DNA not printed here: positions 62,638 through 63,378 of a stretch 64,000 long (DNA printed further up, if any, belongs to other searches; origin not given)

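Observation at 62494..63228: Nickel superoxide dismutase operon (sodN-sodX) in an archaeal context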

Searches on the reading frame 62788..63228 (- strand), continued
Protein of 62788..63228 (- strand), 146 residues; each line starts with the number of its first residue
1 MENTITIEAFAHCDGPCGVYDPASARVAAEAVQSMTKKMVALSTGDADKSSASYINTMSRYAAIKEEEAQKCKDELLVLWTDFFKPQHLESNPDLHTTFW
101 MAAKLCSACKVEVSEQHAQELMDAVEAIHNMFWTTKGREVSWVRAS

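Call 27: find_homologous_proteins(query=P0121)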
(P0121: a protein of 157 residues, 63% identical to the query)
Query P0121 (157 aa): 5656 proteins with E <= 0.001 among 5699 candidates; the best 120 are listed.
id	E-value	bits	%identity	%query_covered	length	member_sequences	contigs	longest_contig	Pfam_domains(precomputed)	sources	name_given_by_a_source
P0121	1.2e-99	348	100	100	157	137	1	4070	PF09055.17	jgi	-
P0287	3.7e-94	331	95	100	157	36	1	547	PF09055.17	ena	-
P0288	2.9e-93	328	94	100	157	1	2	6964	PF09055.17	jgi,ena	-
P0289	1.4e-92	326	92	100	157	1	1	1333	PF09055.17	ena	-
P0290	2.5e-92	325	94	100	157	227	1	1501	PF09055.17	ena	-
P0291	2.8e-92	325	94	100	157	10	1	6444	PF09055.17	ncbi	-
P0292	4.6e-92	324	92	100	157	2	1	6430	PF09055.17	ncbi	-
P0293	5.2e-92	324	92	100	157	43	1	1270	PF09055.17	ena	-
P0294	2.4e-91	322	91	100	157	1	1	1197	PF09055.17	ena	-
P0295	3.9e-91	321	91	100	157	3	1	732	PF09055.17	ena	-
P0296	8.3e-91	320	92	100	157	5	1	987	PF09055.17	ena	-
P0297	1.0e-90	320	92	100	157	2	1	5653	PF09055.17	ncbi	-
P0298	1.8e-90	319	93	90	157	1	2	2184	PF09055.17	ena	-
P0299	2.1e-90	319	90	100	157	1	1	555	PF09055.17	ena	-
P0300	2.5e-90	318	90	100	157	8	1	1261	PF09055.17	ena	-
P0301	4.1e-90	318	91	100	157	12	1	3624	PF09055.17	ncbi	-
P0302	3.6e-89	315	90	100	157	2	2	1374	PF09055.17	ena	-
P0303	6.1e-89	314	89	100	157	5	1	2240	PF09055.17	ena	-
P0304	1.3e-88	313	88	100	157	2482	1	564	PF09055.17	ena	-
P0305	1.9e-88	312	91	89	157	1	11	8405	PF09055.17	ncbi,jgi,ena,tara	tara:strand:- start:60 stop:533 length:474 start_codon:yes stop_codon:yes gene_type:complete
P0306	2.1e-88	312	89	90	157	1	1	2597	PF09055.17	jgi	-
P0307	2.2e-88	312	88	100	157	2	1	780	PF09055.17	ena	-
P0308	2.4e-88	312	91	89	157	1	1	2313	PF09055.17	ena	-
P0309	3.7e-88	311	92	89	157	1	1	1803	PF09055.17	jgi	-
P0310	3.7e-88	311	92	89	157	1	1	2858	PF09055.17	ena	-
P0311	9.2e-88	310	91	89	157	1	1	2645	PF09055.17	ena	-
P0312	1.0e-87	310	89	100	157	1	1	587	PF09055.17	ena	-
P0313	1.2e-87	310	89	100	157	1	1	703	PF09055.17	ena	-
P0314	1.3e-87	309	91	89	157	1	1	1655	PF09055.17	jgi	-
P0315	1.8e-87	309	87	100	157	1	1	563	PF09055.17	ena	-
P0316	2.1e-87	309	86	100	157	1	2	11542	PF09055.17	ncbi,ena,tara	tara:strand:- start:1424 stop:1897 length:474 start_codon:yes stop_codon:yes gene_type:complete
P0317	2.2e-87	309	91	89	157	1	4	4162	PF09055.17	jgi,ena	-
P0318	3.4e-87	308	86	100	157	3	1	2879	PF09055.17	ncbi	-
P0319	3.9e-87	308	87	100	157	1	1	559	PF09055.17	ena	-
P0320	4.1e-87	308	87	100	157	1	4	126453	PF09055.17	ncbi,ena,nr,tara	ncbi:MAG: superoxide dismutase, Ni [Prochlorococcus sp. SP3034]|nr:superoxide dismutase, Ni [Prochlo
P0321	4.6e-87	308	88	100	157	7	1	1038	PF09055.17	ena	-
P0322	6.5e-87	307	87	100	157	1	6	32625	PF09055.17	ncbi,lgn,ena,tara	tara:strand:- start:5428 stop:5901 length:474 start_codon:yes stop_codon:yes gene_type:complete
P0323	7.7e-87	307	87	100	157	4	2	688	PF09055.17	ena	-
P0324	7.9e-87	307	87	100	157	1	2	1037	PF09055.17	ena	-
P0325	8.8e-87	307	88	100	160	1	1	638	PF09055.17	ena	-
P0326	1.2e-86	306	86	100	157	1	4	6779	PF09055.17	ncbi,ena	-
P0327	1.4e-86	306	85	100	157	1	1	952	PF09055.17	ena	-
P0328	1.8e-86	306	87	100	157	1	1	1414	PF09055.17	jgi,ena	-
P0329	1.9e-86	306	87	100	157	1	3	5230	PF09055.17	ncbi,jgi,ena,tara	tara:strand:- start:67 stop:540 length:474 start_codon:yes stop_codon:yes gene_type:complete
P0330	2.5e-86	305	87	100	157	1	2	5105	PF09055.17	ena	-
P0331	2.7e-86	305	87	100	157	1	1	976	PF09055.17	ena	-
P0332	3.4e-86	305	87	100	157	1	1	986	PF09055.17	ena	-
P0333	3.4e-86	305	90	90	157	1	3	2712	PF09055.17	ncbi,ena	-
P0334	3.5e-86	305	87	100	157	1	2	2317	PF09055.17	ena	-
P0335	3.9e-86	305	85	100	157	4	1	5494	PF09055.17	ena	-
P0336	3.9e-86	305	87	100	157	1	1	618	PF09055.17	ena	-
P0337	4.0e-86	305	97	89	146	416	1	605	PF09055.17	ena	-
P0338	4.4e-86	305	87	100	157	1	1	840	PF09055.17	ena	-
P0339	4.4e-86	304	85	100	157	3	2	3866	PF09055.17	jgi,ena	-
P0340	4.8e-86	304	87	100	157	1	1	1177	PF09055.17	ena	-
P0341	8.2e-86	304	84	100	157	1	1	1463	PF09055.17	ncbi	-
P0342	1.0e-85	303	87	100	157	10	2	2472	PF09055.17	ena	-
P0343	1.2e-85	303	86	100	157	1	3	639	PF09055.17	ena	-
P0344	1.2e-85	303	84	100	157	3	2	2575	PF09055.17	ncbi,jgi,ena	-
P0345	1.3e-85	303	85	100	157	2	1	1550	PF09055.17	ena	-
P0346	1.3e-85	303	85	100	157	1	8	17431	PF09055.17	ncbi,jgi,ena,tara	tara:strand:+ start:386 stop:859 length:474 start_codon:yes stop_codon:yes gene_type:complete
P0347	1.5e-85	303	85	100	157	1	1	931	PF09055.17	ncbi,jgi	-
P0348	1.6e-85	303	86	100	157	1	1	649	PF09055.17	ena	-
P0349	2.1e-85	302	84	100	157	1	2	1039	PF09055.17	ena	-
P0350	2.2e-85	302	86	100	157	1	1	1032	PF09055.17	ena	-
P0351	2.4e-85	302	86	100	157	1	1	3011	PF09055.17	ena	-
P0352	2.6e-85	302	83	100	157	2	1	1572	PF09055.17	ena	-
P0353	2.6e-85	302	84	100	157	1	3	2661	PF09055.17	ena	-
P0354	5.4e-85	301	83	100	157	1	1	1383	PF09055.17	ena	-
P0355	5.8e-85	301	83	100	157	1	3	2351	PF09055.17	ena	-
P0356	8.5e-85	300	84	100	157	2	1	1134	PF09055.17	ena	-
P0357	1.1e-84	300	84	100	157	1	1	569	PF09055.17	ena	-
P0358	1.4e-84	300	84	100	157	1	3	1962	PF09055.17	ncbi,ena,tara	tara:strand:+ start:122 stop:595 length:474 start_codon:yes stop_codon:yes gene_type:complete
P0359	1.4e-84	300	85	100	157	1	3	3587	PF09055.17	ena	-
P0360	1.6e-84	299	82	100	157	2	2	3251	PF09055.17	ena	-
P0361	2.5e-84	299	82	100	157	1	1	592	PF09055.17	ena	-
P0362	3.4e-84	298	83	100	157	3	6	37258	PF09055.17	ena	-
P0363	5.4e-84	298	80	100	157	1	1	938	PF09055.17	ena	-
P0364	5.9e-84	298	82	100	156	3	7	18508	PF09055.17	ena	-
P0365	7.2e-84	297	82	100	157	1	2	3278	PF09055.17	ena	-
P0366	7.5e-84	297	83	100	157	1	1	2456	PF09055.17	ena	-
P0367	9.0e-84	297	82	100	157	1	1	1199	PF09055.17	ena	-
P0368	1.7e-83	296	82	100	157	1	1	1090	PF09055.17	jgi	-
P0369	1.8e-83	296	82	100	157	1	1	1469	PF09055.17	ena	-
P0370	2.0e-83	296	83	100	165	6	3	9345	PF09055.17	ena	-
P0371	2.1e-83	296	80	100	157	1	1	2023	PF09055.17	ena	-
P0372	2.2e-83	296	82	100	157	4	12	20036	PF09055.17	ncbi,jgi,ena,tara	tara:strand:+ start:4074 stop:4547 length:474 start_codon:yes stop_codon:yes gene_type:complete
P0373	2.4e-83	296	80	100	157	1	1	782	PF09055.17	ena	-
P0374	2.6e-83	296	81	100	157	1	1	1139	PF09055.17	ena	-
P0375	2.7e-83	295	82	100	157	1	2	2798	PF09055.17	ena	-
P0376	3.6e-83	295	83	100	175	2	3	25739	PF09055.17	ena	-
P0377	3.7e-83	295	82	100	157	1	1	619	PF09055.17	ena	-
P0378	3.8e-83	295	80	100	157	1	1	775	PF09055.17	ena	-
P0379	3.9e-83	295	81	100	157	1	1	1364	PF09055.17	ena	-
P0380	4.0e-83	295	82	100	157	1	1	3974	PF09055.17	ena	-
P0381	4.4e-83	295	80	100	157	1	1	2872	PF09055.17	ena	-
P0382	4.4e-83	295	80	100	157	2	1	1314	PF09055.17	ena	-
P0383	5.2e-83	295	80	100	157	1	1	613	PF09055.17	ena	-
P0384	6.9e-83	294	83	100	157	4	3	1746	PF09055.17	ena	-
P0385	7.7e-83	294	80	100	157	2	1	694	PF09055.17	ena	-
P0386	8.0e-83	294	80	100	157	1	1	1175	PF09055.17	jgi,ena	-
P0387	8.2e-83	294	80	100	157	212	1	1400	PF09055.17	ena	-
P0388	9.0e-83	294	82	100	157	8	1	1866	PF09055.17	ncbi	-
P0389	1.0e-82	294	78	100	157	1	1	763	PF09055.17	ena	-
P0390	1.0e-82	294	80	100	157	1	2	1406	PF09055.17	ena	-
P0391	1.0e-82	294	83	100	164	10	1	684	PF09055.17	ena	-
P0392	1.0e-82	294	80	100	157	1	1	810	PF09055.17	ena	-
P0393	1.6e-82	293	80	100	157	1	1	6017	PF09055.17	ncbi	-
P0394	1.6e-82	293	80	100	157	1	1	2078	PF09055.17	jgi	-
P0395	1.7e-82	293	79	100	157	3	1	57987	PF09055.17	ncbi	-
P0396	1.8e-82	293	83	100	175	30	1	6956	PF09055.17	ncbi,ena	-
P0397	2.1e-82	293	90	92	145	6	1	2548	PF09055.17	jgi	-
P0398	2.6e-82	292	78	100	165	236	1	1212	PF09055.17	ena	-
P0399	2.7e-82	292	79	100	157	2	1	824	PF09055.17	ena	-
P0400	3.0e-82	292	80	100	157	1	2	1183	PF09055.17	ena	-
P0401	3.6e-82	292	82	100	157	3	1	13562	PF09055.17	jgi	-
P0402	4.1e-82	292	82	100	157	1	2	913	PF09055.17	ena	-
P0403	4.8e-82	291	80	100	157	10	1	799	PF09055.17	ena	-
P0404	9.8e-82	290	82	100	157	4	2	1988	PF09055.17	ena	-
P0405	1.3e-81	290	82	100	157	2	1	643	PF09055.17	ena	-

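Call 45: find_encoding_contigs(protein=P0320, flank=4000, max_places=2)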
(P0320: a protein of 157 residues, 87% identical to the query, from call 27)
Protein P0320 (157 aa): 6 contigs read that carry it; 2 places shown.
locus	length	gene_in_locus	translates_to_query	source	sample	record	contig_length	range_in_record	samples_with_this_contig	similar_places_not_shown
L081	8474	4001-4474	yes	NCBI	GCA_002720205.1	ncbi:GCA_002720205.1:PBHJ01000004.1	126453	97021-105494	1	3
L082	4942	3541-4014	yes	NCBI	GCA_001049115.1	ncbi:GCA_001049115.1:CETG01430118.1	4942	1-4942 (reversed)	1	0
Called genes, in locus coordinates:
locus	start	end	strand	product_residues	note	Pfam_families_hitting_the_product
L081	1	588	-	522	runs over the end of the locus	PF03853:YjeF_N, PF01256:Carb_kinase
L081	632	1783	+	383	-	PF02540:NAD_synthase (weak), PF03054:tRNA_Me_trans, PF20259:tRNA_Me_trans_M, PF20258:tRNA_Me_trans_C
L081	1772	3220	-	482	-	-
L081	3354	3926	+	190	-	PF00254:FKBP_C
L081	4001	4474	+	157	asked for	PF09055:Sod_Ni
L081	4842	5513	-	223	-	-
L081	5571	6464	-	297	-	PF00218:IGPS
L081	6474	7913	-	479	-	PF00890:FAD_binding_2 (faint), PF01134:GIDA, PF03486:HI0933_like (faint), PF07992:Pyr_redox_2, PF12831:FAD_oxidored (weak), PF13450:NAD_binding_8 (faint), PF00070:Pyr_redox, PF02852:Pyr_redox_dim, +2 more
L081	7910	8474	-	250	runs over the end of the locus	PF00588:SpoU_methylase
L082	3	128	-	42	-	?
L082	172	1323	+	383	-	PF02540:NAD_synthase (weak), PF03054:tRNA_Me_trans, PF20259:tRNA_Me_trans_M, PF20258:tRNA_Me_trans_C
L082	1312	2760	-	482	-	-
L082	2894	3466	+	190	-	PF00254:FKBP_C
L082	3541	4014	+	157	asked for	PF09055:Sod_Ni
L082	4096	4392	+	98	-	PF10502:Peptidase_S26 (faint)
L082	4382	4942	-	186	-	?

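Call 58: find_homologous_proteins(query=P0135)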
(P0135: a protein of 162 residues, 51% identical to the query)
Query P0135 (162 aa): 3720 proteins with E <= 0.001 among 3773 candidates; the best 120 are listed.
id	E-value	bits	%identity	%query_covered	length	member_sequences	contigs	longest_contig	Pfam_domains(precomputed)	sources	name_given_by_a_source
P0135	2.4e-106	371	100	100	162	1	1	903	PF09055.17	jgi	-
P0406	3.9e-50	188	52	100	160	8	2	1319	PF09055.17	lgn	-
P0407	8.3e-44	168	52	100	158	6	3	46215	PF09055.17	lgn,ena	-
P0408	1.6e-38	150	48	100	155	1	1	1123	PF09055.17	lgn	-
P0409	3.0e-38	150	47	95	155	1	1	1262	PF09055.17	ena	-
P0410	2.4e-37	147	47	95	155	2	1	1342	PF09055.17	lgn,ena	-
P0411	3.1e-37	146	49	99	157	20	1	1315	PF09055.17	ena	-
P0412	3.6e-37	146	47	95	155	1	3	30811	PF09055.17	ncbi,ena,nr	ncbi:MAG: superoxide dismutase, Ni [Proteobacteria bacterium]|nr:superoxide dismutase, Ni [Pseudomon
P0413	1.0e-36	145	49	99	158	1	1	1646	PF09055.17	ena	-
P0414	1.2e-36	144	48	99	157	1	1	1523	PF09055.17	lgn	-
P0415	1.5e-36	144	49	94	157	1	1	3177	PF09055.17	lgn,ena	-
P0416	1.6e-36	144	49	94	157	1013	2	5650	PF09055.17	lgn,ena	-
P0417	1.7e-36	144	49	86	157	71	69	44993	PF09055.17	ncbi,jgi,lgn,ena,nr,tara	ncbi:MAG: superoxide dismutase, Ni [Prochlorococcus sp.]|jgi:nickel superoxide dismutase|nr:superoxi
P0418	2.3e-36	143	48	99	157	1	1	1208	PF09055.17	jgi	jgi:nickel superoxide dismutase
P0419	2.4e-36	143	46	98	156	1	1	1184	PF09055.17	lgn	-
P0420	2.4e-36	143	46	95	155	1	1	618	PF09055.17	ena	-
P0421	2.6e-36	143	48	99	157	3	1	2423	PF09055.17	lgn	-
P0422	2.6e-36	143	46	99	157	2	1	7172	PF09055.17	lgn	-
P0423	2.8e-36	143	49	94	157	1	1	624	PF09055.17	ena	-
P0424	3.2e-36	143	47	94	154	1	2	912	PF09055.17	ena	-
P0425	3.6e-36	143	47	95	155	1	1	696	PF09055.17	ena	-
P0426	3.6e-36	143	47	99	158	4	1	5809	PF09055.17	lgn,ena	-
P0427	3.7e-36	143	48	99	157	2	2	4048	PF09055.17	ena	-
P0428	4.3e-36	143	44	99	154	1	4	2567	PF09055.17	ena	-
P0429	4.3e-36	143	46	99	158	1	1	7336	PF09055.17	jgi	jgi:nickel superoxide dismutase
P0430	5.3e-36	142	48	99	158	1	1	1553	PF09055.17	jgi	-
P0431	7.2e-36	142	48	94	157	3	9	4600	PF09055.17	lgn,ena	-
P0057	1.0e-35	141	50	89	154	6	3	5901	PF09055.17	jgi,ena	-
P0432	1.1e-35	141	44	99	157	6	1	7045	PF09055.17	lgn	-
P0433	1.2e-35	141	46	99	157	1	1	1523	PF09055.17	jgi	jgi:nickel superoxide dismutase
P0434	1.2e-35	141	52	83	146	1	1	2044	PF09055.17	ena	-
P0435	1.3e-35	141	47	95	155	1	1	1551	PF09055.17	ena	-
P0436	1.4e-35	141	46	99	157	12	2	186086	PF09055.17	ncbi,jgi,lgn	ncbi:MAG: superoxide dismutase, Ni [Cyanobacteria bacterium J06648_16]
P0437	1.5e-35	141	46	96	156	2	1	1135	PF09055.17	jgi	jgi:nickel superoxide dismutase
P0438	1.5e-35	141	51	86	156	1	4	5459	PF09055.17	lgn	-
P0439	1.6e-35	141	44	100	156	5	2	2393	PF09055.17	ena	-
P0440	1.6e-35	141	46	94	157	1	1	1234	PF09055.17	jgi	jgi:nickel superoxide dismutase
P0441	1.7e-35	141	47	95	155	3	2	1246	PF09055.17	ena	-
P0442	1.8e-35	140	48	93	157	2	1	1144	PF09055.17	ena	-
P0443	1.9e-35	140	45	100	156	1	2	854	PF09055.17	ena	-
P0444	1.9e-35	140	46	99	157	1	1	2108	PF09055.17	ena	-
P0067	1.9e-35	140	52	88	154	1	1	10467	PF09055.17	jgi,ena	-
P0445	1.9e-35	140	44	95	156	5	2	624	PF09055.17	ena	-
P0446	2.2e-35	140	49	93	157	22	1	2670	PF09055.17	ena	-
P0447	2.2e-35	140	48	94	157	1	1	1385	PF09055.17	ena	-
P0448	2.3e-35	140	47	99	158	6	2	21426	PF09055.17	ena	-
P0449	2.4e-35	140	48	99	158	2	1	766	PF09055.17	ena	-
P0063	2.7e-35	140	52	88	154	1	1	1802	PF09055.17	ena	-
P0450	2.8e-35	140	47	94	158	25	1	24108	PF09055.17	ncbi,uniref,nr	ncbi:superoxide dismutase, Ni [Waterburya agarophytonicola]|uniref:superoxide dismutase, Ni n=1 Tax=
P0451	2.8e-35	140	46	94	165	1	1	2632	PF09055.17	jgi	jgi:nickel superoxide dismutase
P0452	3.0e-35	140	46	95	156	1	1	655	PF09055.17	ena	-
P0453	3.1e-35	140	47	99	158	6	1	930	PF09055.17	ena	-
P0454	3.2e-35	140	47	99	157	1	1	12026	PF09055.17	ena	-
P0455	3.5e-35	140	45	99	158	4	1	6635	PF09055.17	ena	-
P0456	3.5e-35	140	44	99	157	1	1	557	PF09055.17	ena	-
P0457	3.5e-35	140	47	94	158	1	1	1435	PF09055.17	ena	-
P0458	3.6e-35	139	46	94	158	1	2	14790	PF09055.17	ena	-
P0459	3.8e-35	139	48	87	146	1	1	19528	PF09055.17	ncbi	-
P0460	3.9e-35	139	48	94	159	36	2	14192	PF09055.17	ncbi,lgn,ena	-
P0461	4.4e-35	139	48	93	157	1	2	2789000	PF09055.17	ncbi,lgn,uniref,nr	ncbi:nickel-containing superoxide dismutase (NISOD) [Synechococcus sp. KORDI-100]|uniref:superoxide 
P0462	5.3e-35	139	47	93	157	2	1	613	PF09055.17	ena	-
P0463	5.3e-35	139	47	94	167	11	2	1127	PF09055.17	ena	-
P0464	5.4e-35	139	45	95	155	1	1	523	PF09055.17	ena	-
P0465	5.9e-35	139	48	99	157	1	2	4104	PF09055.17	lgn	-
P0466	6.0e-35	139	47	99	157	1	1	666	PF09055.17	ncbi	-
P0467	6.1e-35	139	48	99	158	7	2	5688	PF09055.17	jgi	jgi:nickel superoxide dismutase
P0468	6.2e-35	139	46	99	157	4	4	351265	PF09055.17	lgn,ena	-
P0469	7.0e-35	139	46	99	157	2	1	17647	PF09055.17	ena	-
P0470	7.2e-35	139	49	90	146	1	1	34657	PF09055.17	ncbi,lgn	-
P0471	7.4e-35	138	45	99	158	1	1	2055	PF09055.17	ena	-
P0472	8.1e-35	138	49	90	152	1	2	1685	PF09055.17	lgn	-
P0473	8.2e-35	138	45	100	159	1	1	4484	PF09055.17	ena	-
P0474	8.4e-35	138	46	99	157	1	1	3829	PF09055.17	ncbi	ncbi:MAG: superoxide dismutase, Ni [Chloroflexota bacterium]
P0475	8.4e-35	138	48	93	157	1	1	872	PF09055.17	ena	-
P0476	8.4e-35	138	47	94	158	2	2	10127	PF09055.17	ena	-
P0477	8.4e-35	138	46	95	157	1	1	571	PF09055.17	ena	-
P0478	8.5e-35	138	45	99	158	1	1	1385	PF09055.17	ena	-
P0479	9.1e-35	138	47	100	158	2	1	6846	PF09055.17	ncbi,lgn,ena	-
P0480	9.1e-35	138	45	99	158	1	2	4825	PF09055.17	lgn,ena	-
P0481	9.8e-35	138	44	100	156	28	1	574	PF09055.17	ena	-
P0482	1.1e-34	138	48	91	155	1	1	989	PF09055.17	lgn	-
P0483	1.1e-34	138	46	99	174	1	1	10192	PF09055.17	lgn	-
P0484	1.1e-34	138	45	99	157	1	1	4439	PF09055.17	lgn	-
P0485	1.1e-34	138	47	94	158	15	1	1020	PF09055.17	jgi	-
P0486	1.1e-34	138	45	94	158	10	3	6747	PF09055.17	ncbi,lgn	-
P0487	1.2e-34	138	45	99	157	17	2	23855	PF09055.17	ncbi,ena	ncbi:MAG: superoxide dismutase, Ni [Xenococcaceae cyanobacterium]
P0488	1.2e-34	138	47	93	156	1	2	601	PF09055.17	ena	-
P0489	1.4e-34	138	46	99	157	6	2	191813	PF09055.17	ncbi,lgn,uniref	ncbi:superoxide dismutase, Ni [Almyronema epifaneia]|uniref:Superoxide dismutase, Ni n=1 Tax=Almyron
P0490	1.4e-34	138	46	99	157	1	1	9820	PF09055.17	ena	-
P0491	1.5e-34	138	48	99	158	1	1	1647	PF09055.17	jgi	jgi:nickel superoxide dismutase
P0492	1.5e-34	138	47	99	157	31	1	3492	PF09055.17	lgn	-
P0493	1.5e-34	137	46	99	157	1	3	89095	PF09055.17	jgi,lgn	-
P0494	1.5e-34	137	45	94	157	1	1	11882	PF09055.17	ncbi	-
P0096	1.7e-34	137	50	88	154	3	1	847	PF09055.17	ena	-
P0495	1.8e-34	137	46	99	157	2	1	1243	PF09055.17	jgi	jgi:nickel superoxide dismutase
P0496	1.9e-34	137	46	93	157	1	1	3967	PF09055.17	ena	-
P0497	1.9e-34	137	45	99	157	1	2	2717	PF09055.17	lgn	-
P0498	1.9e-34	137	46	99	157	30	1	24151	PF09055.17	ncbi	ncbi:MAG: superoxide dismutase, Ni [Cyanobacteria bacterium J06573_2]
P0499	1.9e-34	137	48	94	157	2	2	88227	PF09055.17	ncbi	ncbi:MAG: superoxide dismutase, Ni [Cyanobacteria bacterium J06621_8]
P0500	1.9e-34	137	46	99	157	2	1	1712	PF09055.17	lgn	-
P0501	1.9e-34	137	48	92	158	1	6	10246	PF09055.17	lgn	-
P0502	2.0e-34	137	48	93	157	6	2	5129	PF09055.17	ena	-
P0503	2.1e-34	137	49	91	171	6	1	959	PF09055.17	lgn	-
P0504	2.1e-34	137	50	86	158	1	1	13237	PF09055.17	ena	-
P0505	2.3e-34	137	46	99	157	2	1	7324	PF09055.17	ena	-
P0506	2.5e-34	137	45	94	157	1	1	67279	PF09055.17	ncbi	-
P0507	2.6e-34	137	44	94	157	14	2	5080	PF09055.17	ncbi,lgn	-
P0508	2.7e-34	137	44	99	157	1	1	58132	PF09055.17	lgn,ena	-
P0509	2.7e-34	137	48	94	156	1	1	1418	PF09055.17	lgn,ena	-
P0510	2.9e-34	137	45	94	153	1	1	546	PF09055.17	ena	-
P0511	3.0e-34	137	43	99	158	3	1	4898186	PF09055.17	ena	-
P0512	3.0e-34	137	45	99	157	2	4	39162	PF09055.17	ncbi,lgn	ncbi:MAG: superoxide dismutase, Ni [Cyanobacteria bacterium P01_A01_bin.123]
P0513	3.1e-34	136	46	93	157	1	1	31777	PF09055.17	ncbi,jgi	ncbi:MAG: nickel superoxide dismutase [Planctomycetota bacterium]|jgi:nickel superoxide dismutase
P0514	3.1e-34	136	45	99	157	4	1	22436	PF09055.17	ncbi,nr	ncbi:MAG: superoxide dismutase, Ni [Leptolyngbya sp. SIO4C1]|nr:superoxide dismutase, Ni [Leptolyngb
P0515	3.2e-34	136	46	99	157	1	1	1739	PF09055.17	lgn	-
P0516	3.2e-34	136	46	93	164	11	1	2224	PF09055.17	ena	-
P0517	3.3e-34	136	47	93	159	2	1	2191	PF09055.17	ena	-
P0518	3.5e-34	136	46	99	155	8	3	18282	PF09055.17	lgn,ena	-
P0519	3.6e-34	136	52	85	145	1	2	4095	PF09055.17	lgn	-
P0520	3.6e-34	136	45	94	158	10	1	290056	PF09055.17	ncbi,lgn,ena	ncbi:MAG TPA: superoxide dismutase, Ni [Coleofasciculaceae cyanobacterium]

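Call 60: predict_structure(alignment_id=A1)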
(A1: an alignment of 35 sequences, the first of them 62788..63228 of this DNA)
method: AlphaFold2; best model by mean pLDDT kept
length: 146 residues; sequences in the alignment: 35
mean_pLDDT: 85.2   pTM: 0.78
mean pLDDT of the five models: 85.2, 83.1, 76.6, 52.4, 46.0
residues with pLDDT >= 90: 88; 70-90: 37; 50-70: 3; < 50: 18
segments of 3 or more residues with pLDDT < 50: 1-18
pLDDT, mean of each block of 10 residues (from residue 1): 40 45 89 96 90 95 98 94 87 92 97 95 95 87 75
secondary structure, 60 per line:
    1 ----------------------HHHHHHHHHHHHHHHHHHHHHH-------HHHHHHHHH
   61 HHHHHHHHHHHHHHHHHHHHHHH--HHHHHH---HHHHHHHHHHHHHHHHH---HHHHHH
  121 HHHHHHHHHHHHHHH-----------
elements in order: H23-44 H52-83 H86-91 H95-111 H115-135
